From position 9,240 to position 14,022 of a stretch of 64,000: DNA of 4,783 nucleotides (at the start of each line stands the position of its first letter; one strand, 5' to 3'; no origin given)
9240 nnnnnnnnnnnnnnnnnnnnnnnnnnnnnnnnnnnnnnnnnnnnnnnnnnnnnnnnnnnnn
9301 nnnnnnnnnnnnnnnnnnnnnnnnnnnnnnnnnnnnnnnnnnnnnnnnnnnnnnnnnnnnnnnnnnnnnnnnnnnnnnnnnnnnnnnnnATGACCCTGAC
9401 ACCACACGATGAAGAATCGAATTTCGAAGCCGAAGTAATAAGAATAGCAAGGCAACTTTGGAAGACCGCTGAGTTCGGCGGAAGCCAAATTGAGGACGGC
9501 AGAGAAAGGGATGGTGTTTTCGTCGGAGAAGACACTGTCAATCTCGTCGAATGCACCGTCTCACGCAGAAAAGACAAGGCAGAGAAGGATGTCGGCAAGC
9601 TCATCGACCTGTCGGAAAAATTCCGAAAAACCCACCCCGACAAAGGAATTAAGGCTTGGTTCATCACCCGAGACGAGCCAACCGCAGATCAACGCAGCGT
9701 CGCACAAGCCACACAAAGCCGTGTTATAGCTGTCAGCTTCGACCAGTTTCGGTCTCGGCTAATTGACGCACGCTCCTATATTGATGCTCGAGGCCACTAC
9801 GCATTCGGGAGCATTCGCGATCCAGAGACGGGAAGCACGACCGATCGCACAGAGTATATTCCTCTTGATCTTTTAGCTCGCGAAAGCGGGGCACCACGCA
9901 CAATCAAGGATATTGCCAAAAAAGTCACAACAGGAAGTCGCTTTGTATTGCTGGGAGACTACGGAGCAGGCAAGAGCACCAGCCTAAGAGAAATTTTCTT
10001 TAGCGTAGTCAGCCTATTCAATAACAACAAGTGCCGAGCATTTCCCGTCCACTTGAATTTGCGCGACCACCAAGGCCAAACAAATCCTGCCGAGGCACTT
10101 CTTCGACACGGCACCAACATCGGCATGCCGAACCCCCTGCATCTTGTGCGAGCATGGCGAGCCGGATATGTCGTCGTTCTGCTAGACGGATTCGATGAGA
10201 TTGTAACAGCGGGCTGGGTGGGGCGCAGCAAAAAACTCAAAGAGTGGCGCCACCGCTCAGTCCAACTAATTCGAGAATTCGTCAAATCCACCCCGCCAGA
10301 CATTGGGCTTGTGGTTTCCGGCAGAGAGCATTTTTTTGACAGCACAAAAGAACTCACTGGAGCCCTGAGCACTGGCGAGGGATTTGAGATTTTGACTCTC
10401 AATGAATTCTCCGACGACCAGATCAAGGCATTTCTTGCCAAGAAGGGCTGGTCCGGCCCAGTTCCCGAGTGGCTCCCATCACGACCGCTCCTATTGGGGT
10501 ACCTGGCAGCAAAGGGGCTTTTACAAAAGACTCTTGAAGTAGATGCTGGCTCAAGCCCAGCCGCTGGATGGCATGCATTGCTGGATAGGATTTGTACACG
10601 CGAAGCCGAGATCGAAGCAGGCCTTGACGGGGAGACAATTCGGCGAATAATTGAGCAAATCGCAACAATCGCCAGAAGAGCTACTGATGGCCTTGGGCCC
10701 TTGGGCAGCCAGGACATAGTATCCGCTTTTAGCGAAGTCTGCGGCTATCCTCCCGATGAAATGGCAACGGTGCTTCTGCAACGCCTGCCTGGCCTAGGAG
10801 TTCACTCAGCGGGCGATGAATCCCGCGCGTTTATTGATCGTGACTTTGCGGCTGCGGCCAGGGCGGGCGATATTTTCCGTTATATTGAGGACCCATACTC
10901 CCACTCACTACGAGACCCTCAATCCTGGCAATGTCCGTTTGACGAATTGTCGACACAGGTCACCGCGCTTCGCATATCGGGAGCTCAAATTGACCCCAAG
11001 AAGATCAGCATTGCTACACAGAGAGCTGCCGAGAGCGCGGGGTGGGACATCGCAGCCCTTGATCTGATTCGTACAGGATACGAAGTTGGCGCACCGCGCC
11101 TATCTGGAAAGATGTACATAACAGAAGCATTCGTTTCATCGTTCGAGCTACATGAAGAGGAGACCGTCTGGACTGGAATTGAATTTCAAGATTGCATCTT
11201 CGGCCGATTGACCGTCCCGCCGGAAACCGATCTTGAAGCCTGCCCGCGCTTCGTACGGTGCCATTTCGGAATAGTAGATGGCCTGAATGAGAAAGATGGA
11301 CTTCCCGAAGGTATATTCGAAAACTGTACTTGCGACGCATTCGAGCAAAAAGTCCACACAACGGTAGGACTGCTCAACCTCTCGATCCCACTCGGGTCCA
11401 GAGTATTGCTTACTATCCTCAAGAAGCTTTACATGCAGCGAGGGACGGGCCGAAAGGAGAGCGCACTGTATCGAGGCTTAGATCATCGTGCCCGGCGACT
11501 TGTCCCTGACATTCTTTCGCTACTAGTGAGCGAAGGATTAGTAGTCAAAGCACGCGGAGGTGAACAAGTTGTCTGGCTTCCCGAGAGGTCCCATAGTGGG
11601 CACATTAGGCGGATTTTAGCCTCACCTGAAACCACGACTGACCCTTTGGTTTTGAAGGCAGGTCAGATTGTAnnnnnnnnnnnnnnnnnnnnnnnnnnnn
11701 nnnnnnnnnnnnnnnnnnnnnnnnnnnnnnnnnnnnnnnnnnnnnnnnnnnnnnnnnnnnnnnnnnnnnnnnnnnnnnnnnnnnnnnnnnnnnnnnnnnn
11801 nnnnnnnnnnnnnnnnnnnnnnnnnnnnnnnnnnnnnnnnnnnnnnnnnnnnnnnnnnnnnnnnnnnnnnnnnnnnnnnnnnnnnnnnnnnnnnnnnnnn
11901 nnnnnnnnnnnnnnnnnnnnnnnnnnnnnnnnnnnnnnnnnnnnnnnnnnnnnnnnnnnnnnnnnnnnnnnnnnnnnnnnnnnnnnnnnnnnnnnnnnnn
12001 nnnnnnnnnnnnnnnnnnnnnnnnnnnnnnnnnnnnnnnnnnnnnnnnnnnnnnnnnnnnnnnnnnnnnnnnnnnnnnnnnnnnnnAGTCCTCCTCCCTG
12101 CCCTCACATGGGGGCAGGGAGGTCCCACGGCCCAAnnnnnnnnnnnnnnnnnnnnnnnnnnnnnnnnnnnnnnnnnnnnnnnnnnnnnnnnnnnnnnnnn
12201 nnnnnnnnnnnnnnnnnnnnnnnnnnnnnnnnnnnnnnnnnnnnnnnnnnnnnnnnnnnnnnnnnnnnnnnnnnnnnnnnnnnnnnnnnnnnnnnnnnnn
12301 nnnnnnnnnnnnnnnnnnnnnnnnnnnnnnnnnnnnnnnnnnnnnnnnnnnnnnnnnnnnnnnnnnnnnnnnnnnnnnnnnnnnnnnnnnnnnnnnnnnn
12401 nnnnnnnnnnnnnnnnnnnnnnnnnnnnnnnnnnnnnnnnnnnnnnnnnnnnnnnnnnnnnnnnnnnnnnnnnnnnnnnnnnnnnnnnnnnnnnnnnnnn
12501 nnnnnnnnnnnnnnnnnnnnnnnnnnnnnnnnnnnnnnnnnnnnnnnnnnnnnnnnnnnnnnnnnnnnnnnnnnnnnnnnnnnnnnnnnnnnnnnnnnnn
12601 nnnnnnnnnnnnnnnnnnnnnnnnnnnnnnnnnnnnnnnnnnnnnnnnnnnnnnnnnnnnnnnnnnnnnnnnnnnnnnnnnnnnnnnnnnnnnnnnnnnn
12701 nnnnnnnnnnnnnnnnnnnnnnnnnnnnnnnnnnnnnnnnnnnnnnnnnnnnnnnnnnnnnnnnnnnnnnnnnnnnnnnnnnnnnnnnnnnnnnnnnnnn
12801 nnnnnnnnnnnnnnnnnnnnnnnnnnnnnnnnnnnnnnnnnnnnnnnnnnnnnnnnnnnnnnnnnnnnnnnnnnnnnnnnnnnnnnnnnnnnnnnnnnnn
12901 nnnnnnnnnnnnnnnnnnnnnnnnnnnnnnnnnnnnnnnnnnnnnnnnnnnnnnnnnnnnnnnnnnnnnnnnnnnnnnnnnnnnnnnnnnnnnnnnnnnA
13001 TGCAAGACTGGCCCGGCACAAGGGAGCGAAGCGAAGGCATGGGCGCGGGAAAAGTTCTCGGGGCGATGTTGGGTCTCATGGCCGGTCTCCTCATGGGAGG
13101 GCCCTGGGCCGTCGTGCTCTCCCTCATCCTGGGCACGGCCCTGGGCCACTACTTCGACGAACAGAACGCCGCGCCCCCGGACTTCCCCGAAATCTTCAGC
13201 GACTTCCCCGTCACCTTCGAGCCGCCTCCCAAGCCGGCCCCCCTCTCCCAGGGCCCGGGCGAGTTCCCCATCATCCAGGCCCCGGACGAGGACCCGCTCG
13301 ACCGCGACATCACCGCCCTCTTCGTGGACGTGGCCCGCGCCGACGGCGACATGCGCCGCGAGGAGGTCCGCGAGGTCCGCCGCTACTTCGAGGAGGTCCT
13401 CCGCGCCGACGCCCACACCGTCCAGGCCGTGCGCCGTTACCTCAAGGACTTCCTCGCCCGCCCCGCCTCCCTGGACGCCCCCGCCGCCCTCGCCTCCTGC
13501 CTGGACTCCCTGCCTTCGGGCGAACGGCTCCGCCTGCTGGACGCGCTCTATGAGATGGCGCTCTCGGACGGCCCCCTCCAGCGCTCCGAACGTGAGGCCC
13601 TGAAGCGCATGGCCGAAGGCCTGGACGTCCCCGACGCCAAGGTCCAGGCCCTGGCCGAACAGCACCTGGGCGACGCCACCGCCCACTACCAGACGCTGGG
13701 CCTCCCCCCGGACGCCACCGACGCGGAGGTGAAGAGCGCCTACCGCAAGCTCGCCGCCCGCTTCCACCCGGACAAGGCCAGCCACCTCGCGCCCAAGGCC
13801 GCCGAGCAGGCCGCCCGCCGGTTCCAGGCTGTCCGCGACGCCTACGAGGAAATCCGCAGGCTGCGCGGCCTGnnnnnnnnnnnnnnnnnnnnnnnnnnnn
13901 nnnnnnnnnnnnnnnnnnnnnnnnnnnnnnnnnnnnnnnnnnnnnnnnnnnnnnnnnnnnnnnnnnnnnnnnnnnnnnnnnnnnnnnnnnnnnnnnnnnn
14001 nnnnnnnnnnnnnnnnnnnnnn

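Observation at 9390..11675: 761-aa NACHT-type STAND NTPase fused to an N-terminal Mrr/NERD-like nuclease-fold domain: candidate novel antiphage effector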

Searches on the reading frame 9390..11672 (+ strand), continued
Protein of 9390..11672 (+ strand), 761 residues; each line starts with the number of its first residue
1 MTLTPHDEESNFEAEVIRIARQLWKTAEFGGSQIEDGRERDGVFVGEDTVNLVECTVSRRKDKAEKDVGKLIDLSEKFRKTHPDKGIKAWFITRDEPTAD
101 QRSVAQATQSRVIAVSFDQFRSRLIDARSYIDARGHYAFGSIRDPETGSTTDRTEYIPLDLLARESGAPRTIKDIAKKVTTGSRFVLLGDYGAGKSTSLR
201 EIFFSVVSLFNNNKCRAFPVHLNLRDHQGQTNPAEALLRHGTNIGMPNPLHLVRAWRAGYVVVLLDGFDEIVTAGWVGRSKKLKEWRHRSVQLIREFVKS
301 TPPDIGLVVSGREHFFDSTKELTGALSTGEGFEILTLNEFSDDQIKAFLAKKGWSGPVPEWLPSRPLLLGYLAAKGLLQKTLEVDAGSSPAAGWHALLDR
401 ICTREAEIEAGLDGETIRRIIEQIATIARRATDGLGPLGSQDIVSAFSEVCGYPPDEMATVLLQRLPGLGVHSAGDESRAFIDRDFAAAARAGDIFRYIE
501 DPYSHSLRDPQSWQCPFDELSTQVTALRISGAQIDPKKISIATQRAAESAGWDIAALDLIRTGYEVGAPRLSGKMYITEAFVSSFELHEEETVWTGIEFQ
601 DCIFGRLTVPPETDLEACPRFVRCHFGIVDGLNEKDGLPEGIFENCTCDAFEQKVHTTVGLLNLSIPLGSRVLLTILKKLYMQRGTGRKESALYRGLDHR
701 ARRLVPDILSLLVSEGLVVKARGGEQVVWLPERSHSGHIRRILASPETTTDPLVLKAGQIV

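Call 81: find_related_loci(query=A1, collection=viral_contigs, flank=8000)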
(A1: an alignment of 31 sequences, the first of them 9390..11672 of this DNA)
Query A1 (761 aa) in viral_contigs; peptide patterns used: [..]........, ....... (x = any residue, [..] = any of these).
62 stretches matched a pattern; 3 encode a relative of the query (tblastn E <= 1e-3); 3 distinct loci.
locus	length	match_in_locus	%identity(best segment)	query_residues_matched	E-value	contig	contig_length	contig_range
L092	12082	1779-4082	38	3-760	7e-169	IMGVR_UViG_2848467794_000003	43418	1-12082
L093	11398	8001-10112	28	45-760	2e-85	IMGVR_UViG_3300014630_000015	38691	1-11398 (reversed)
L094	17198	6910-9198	38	6-760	2e-166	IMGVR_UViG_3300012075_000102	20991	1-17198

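Call 82: search_dna_similar(query=window:9390-11672:+, collection=plasmids, mode=protein, max_rows=15)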
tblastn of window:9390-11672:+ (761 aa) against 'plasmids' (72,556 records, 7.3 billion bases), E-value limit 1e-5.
Records with a match: 3; places in all: 3; records where one place covers at least 80% of the query: 1.
Best place of each record, by identity: <60% 3.
By first word of the organism name: Erwinia 1; Acaryochloris 1; Rhizobium 1.
By predicted mobility (MOB-suite, as given by PLSDB): conjugative 2; non-mobilizable 1.
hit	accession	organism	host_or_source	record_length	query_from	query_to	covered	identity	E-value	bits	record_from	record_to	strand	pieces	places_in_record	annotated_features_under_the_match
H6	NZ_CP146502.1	Erwinia persicina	Cell culture,Leaf wash from mixed-leaf ...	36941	52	753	92%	28.7%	4e-71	261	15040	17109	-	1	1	NACHT domain-containing protein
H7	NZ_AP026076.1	Acaryochloris marina MBIC10699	cell culture,Ascidian, Diplosoma similis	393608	131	365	31%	27.3%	3e-7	62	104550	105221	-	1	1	NACHT domain-containing protein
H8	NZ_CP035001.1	Rhizobium acidisoli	Phaseolus vulgaris,root nodule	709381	180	322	19%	31.3%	4e-7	62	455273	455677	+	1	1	NACHT domain-containing protein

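Call 83: get_annotated_region(hit=H6, flank=9000)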
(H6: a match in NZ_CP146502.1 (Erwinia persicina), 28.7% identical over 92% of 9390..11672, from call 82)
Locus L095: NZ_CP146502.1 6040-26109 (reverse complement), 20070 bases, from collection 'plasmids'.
description: Erwinia persicina strain ML2-2023-5 plasmid p_unnamed_1, complete sequence
organism: Erwinia persicina (NCBI taxid 55211)
taxonomy: Bacteria; Pseudomonadota; Gammaproteobacteria; Enterobacterales; Erwiniaceae; Erwinia; Erwinia persicina
host: -; source: Cell culture,Leaf wash from mixed-leaf salad; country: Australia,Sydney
typing (MOB-suite, as given by PLSDB): non-mobilizable; replicon rep_cluster_828
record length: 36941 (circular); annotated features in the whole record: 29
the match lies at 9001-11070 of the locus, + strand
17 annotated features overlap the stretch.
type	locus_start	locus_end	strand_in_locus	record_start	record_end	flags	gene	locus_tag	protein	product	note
CDS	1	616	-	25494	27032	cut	-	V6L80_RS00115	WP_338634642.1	cryptochrome/photolyase family protein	-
CDS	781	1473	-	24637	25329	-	-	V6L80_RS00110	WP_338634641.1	YetF domain-containing protein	-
CDS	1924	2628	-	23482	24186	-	-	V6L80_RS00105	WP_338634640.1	IS6 family transposase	-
CDS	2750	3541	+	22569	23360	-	-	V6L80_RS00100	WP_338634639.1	hypothetical protein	-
CDS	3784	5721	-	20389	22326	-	-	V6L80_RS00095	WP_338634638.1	methyl-accepting chemotaxis protein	GO:0007165 - signal transduction [Evidence IEA]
CDS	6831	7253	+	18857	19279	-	-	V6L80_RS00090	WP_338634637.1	hypothetical protein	-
CDS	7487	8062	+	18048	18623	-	-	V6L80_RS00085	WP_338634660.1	pentapeptide repeat-containing protein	-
CDS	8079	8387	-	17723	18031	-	-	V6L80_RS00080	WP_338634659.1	hypothetical protein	-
CDS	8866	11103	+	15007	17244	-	-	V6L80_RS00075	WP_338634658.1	NACHT domain-containing protein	-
CDS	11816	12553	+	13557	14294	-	-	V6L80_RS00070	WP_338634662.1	site-specific integrase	GO:0015074 - DNA integration [Evidence IEA]; GO:0006310 - DNA recombination [Evidence IEA]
CDS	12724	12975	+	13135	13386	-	-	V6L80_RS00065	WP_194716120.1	type II toxin-antitoxin system Phd/YefM family antitoxin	-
CDS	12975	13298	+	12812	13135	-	-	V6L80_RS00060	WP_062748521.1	type II toxin-antitoxin system RelE/ParE family toxin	-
CDS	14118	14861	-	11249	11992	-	repE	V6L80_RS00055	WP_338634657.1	replication initiation protein RepE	-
CDS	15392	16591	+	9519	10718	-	-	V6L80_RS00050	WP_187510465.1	AAA family ATPase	-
CDS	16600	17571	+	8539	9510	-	-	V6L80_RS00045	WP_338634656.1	ParB family protein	-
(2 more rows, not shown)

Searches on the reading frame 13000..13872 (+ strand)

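Call 91: search_protein_families(library=pfam, proteins=[window:13000-13872:+], max_evalue=0.0001)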
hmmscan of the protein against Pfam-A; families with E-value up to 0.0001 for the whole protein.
window:13000-13872:+ (291 aa): 3 families
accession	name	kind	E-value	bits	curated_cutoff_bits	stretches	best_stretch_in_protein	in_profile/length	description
PF05099.18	TerB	-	3.2e-16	60.1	24.4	1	104-217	4-115/118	Tellurite resistance protein TerB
PF00226.36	DnaJ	-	2.8e-14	53.4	27.8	1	229-283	2-51/63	DnaJ domain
PF04391.17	DUF533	-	5.4e-05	23.3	29.6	0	15-164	7-128/178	Protein of unknown function (DUF533)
